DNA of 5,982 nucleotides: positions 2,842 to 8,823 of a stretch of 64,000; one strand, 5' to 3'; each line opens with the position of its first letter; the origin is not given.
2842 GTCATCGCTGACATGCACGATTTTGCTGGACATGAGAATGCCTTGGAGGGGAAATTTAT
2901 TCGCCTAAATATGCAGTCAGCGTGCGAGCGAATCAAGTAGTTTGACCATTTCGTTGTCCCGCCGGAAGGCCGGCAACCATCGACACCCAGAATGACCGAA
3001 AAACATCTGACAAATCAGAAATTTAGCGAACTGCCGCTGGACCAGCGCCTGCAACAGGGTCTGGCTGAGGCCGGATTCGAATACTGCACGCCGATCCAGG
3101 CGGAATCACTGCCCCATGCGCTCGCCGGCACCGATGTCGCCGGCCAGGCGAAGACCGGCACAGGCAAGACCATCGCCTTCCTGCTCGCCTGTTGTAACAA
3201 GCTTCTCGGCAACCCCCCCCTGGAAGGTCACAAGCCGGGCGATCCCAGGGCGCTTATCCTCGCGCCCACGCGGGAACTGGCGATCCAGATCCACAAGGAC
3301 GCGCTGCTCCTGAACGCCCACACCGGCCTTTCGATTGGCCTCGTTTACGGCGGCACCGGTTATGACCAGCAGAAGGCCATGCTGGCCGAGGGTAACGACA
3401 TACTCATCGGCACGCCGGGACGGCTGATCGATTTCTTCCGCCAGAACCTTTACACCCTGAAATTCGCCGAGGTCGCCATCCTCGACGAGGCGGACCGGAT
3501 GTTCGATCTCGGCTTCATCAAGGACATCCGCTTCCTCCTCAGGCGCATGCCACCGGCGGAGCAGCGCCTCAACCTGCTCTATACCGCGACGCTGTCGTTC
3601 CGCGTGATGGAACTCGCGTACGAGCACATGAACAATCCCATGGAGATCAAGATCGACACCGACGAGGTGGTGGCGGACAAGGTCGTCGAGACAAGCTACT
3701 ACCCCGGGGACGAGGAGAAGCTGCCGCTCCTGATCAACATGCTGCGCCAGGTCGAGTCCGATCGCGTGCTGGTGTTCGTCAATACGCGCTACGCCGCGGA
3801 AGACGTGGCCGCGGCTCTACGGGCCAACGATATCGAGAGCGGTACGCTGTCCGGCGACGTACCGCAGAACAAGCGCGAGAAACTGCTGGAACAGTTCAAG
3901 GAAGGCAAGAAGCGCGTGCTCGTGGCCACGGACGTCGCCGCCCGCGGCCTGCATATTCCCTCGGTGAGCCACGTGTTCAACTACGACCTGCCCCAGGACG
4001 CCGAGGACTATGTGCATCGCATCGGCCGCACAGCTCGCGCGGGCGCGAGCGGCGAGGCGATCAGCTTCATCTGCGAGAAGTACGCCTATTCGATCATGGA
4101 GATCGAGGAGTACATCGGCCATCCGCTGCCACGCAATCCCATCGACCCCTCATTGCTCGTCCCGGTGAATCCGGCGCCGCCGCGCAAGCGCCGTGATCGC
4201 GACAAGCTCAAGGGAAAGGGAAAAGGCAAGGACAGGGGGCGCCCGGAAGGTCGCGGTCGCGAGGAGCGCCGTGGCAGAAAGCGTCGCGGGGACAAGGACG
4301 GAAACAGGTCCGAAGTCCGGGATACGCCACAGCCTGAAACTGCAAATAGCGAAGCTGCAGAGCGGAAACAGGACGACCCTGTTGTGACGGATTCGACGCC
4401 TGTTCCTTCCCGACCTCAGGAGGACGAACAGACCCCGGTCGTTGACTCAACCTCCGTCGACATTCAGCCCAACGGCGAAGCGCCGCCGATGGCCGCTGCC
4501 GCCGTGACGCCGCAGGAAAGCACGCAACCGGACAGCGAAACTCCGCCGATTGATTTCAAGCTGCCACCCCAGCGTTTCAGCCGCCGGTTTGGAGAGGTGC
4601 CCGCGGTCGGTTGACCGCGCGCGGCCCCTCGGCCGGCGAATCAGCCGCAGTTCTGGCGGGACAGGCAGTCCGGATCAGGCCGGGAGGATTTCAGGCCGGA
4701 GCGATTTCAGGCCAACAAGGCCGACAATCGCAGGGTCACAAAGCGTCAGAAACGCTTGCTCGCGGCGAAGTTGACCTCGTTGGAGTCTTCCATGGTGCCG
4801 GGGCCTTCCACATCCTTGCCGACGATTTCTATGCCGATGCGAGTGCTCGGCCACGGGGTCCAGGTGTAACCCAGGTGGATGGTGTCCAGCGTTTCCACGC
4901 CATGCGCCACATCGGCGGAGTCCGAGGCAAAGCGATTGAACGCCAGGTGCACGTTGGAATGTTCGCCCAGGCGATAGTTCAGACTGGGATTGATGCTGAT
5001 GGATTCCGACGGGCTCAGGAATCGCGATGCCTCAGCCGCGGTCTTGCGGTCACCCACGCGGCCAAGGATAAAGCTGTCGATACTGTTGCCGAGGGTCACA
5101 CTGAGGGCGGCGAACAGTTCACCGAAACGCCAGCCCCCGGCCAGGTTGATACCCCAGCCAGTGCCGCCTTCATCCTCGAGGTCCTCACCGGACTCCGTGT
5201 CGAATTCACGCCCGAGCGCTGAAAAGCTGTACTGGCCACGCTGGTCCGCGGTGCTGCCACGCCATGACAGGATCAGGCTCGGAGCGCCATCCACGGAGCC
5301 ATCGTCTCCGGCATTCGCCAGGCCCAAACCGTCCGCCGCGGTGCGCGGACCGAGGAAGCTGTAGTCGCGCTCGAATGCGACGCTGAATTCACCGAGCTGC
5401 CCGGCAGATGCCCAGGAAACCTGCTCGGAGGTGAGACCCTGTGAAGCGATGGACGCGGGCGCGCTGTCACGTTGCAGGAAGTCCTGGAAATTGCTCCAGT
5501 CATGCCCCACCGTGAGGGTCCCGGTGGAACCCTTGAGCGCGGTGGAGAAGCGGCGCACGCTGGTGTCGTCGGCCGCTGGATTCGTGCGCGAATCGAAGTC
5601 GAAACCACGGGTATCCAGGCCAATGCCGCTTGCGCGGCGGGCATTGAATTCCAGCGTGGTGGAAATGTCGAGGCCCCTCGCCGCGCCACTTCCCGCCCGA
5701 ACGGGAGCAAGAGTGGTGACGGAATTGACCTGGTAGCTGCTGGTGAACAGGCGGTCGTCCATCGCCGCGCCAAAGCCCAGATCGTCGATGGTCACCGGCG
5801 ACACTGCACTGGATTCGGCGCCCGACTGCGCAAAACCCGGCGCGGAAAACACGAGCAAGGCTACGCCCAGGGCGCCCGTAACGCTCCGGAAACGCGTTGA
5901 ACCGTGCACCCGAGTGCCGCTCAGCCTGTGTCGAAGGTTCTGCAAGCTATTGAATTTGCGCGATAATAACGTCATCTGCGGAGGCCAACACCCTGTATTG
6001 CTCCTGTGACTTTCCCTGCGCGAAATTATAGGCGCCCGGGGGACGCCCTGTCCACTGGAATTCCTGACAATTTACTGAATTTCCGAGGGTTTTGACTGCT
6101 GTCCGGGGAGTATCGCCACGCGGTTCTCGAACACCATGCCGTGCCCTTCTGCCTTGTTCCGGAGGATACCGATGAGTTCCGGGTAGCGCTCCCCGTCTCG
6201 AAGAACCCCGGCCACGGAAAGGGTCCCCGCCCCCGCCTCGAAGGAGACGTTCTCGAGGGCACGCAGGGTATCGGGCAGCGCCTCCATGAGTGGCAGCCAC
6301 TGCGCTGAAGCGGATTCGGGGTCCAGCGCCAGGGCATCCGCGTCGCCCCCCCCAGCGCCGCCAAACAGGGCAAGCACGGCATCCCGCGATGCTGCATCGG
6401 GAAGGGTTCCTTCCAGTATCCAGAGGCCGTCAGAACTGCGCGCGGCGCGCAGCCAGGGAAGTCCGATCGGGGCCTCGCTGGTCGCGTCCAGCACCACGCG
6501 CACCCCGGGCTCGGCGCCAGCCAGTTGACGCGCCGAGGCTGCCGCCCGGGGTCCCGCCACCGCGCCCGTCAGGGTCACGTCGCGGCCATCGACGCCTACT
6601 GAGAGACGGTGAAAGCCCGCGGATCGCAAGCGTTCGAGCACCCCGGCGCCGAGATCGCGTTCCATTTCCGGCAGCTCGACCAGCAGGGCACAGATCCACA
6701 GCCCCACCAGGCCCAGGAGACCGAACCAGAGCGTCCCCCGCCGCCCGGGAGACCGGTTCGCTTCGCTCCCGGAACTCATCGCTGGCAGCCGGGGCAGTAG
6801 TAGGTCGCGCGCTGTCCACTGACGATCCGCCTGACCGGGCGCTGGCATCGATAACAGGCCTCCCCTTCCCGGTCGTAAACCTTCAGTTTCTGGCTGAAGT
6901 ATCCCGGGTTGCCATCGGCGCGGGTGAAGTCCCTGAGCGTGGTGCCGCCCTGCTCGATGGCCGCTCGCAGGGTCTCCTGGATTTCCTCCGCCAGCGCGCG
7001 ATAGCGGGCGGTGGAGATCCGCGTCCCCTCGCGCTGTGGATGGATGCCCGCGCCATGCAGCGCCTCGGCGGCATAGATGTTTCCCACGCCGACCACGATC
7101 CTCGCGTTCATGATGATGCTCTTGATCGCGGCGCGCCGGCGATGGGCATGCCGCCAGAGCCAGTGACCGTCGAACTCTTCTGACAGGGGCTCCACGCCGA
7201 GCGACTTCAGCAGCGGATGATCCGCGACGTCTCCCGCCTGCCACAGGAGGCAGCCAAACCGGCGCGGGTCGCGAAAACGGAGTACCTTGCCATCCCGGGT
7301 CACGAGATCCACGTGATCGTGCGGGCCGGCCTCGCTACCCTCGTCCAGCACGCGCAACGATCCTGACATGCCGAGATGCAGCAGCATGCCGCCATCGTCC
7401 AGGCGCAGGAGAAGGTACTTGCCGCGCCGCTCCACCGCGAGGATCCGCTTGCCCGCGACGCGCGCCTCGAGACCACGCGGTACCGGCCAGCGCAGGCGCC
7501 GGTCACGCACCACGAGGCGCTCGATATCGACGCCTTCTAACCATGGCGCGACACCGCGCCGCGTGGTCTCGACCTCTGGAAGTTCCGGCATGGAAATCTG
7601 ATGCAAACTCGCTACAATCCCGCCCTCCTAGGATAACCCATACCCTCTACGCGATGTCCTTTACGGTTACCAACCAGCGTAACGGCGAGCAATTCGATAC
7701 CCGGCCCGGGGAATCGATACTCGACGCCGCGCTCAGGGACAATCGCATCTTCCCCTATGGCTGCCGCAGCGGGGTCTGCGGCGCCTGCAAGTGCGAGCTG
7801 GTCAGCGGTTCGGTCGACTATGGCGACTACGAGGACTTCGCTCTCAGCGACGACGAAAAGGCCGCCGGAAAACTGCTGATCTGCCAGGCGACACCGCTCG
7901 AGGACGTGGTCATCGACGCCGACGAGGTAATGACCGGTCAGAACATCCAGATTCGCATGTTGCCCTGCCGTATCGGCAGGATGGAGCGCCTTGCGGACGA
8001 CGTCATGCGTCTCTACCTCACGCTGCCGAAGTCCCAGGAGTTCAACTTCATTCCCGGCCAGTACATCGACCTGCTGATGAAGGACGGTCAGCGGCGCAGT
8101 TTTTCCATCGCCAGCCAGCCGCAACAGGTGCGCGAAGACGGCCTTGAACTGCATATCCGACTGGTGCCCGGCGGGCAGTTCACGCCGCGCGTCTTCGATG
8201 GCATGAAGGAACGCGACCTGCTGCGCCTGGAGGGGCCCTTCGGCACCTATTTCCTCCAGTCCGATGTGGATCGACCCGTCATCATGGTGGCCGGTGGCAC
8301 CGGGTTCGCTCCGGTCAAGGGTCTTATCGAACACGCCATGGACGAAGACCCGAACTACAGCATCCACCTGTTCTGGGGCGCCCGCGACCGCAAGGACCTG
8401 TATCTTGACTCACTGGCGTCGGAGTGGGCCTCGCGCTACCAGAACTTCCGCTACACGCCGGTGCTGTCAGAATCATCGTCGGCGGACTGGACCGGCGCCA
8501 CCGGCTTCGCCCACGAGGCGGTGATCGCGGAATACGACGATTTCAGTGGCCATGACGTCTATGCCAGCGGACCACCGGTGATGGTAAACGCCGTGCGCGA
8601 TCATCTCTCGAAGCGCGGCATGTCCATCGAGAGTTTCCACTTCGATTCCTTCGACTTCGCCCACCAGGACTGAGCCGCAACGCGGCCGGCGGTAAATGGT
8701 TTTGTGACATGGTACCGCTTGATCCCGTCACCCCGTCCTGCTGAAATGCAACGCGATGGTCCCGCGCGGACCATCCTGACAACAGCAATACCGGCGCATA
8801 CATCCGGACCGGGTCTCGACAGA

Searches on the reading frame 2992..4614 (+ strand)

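Call 98: search_protein_families(library=pfam, proteins=[window:2992-4614:+], max_evalue=0.00001)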
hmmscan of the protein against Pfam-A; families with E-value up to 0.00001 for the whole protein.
window:2992-4614:+ (540 aa): 2 families
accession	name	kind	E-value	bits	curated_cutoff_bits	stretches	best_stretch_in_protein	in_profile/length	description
PF00270.35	DEAD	-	1.1e-41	142.7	26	1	33-205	1-163/167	DEAD/DEAH box helicase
PF00271.37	Helicase_C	-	3.8e-33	114.5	23.5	1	243-351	2-110/110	Helicase conserved C-terminal domain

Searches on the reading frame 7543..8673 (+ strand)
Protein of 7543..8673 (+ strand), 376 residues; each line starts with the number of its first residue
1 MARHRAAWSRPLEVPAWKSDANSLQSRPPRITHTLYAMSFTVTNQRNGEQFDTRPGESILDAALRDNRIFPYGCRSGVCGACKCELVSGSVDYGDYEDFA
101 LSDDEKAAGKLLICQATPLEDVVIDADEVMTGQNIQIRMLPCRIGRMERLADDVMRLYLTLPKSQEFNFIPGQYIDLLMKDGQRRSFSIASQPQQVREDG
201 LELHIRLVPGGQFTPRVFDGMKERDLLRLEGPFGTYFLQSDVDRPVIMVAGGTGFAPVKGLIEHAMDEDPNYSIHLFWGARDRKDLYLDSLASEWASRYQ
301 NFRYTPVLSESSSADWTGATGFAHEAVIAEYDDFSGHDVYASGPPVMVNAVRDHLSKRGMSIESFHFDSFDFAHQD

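Call 98: search_protein_families(library=pfam, proteins=[window:7543-8673:+], max_evalue=0.00001)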
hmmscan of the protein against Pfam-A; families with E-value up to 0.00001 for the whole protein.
window:7543-8673:+ (376 aa): 3 families
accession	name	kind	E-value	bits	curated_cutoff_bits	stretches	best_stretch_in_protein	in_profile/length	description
PF00175.26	NAD_binding_1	-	6e-23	82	22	1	248-352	1-108/109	Oxidoreductase NAD-binding domain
PF00111.32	Fer2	-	1.6e-17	63.7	21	1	43-118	2-76/77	2Fe-2S iron-sulfur cluster binding domain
PF00970.30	FAD_binding_6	-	1.2e-12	48.4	21.1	1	142-236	2-97/99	Oxidoreductase FAD-binding domain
